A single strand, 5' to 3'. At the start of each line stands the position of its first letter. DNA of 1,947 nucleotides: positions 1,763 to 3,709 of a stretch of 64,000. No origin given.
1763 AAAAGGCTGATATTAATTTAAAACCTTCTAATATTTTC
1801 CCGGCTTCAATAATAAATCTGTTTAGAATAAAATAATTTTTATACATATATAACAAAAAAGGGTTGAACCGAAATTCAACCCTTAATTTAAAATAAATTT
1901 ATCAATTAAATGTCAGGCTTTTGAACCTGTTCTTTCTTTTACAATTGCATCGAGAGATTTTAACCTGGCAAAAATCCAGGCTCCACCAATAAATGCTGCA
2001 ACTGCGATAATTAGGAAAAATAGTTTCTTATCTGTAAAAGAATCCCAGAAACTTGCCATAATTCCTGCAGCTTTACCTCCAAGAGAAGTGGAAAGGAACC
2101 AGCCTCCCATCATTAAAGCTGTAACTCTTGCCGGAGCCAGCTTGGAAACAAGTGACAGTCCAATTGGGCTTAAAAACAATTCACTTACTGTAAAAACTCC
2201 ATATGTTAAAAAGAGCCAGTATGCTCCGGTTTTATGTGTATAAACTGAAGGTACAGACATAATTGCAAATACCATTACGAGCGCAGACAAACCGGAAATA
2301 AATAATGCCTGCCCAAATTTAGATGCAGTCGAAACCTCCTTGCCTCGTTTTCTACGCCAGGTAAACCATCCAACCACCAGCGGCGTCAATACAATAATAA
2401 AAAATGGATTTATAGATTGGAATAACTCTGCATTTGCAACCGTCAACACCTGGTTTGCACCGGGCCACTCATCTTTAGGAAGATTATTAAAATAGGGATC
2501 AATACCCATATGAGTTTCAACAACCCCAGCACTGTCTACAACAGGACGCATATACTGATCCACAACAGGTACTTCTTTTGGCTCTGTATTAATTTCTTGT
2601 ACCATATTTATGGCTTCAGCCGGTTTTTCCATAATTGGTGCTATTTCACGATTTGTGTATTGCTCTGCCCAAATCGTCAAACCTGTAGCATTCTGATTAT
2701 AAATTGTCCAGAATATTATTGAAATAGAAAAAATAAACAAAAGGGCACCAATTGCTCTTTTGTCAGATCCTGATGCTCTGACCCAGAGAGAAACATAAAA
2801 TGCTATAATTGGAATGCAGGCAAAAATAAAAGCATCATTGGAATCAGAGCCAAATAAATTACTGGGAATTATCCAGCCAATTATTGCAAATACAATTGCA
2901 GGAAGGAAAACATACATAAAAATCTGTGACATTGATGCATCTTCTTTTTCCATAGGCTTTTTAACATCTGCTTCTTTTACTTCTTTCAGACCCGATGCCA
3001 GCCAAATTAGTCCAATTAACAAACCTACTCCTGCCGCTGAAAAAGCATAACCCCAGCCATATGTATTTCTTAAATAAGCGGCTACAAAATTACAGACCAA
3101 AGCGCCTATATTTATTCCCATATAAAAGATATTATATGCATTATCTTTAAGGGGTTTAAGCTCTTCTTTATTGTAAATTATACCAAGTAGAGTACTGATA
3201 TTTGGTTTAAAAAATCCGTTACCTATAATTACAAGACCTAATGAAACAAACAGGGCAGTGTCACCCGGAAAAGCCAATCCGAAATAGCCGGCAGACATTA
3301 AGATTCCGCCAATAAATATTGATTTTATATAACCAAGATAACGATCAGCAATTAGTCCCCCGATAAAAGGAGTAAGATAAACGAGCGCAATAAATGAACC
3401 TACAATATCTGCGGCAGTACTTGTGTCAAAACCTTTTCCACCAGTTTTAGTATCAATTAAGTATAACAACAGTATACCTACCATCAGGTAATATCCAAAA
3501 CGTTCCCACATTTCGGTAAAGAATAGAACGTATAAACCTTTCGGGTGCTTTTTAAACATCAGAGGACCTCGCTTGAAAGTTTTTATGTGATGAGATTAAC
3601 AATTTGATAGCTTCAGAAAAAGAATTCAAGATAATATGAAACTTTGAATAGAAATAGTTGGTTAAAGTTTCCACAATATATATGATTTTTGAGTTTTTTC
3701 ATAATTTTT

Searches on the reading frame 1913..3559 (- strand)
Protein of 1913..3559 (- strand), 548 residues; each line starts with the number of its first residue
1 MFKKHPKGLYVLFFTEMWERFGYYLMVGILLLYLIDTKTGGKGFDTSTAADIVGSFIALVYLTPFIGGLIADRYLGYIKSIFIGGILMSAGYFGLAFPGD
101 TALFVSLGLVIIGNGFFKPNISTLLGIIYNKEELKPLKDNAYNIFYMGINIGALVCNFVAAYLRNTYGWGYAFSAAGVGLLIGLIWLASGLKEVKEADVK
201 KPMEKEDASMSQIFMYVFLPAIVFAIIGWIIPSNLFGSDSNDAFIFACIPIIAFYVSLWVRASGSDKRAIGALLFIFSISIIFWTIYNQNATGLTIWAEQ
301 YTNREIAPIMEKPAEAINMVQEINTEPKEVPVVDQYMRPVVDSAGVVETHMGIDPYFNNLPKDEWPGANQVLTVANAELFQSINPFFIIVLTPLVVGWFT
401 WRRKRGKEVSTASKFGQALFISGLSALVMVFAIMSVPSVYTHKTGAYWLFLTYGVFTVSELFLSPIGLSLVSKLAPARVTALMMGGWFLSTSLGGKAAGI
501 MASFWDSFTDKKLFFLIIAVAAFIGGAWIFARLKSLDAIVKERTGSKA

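Call 74: find_encoding_contigs(protein=window:1913-3559:-, flank=10000, max_places=2)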
Protein window:1913-3559:- (548 aa): 3 contigs read that carry it; 2 places shown.
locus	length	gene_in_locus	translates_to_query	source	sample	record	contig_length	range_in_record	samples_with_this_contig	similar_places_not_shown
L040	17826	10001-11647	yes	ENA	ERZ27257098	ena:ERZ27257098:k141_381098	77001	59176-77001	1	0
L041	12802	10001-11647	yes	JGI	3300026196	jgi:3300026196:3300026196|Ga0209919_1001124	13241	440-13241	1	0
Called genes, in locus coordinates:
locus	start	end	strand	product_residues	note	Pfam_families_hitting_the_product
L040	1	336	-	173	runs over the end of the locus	-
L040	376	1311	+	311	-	PF02541:Ppx-GppA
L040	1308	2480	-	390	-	PF00202:Aminotran_3, PF00266:Aminotran_5 (weak)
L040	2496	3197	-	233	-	-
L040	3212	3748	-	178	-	PF18935:DUF5683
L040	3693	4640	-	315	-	PF02195:ParB_N, PF17762:HTH_ParB, PF23552:ParB_C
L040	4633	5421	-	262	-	PF00142:Fer4_NifH (weak), PF01656:CbiA, PF02374:ArsA_ATPase (weak), PF06564:CBP_BcsQ, PF09140:MipZ, PF10609:ParA (weak), PF13614:AAA_31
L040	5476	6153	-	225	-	PF00753:Lactamase_B, PF13483:Lactamase_B_3, PF12706:Lactamase_B_2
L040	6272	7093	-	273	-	PF19293:CdaA_N, PF02457:DAC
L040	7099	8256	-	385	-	PF00809:Pterin_bind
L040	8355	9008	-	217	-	PF00834:Ribul_P_3_epim, PF01729:QRPTase_C (faint)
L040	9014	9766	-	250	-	PF03793:PASTA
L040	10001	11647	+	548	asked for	PF07690:MFS_1, PF00854:PTR2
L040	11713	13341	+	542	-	PF05833:NFACT_N, PF05670:NFACT-R_1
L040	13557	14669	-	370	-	PF01546:Peptidase_M20, PF07687:M20_dimer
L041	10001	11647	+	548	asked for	PF07690:MFS_1, PF00854:PTR2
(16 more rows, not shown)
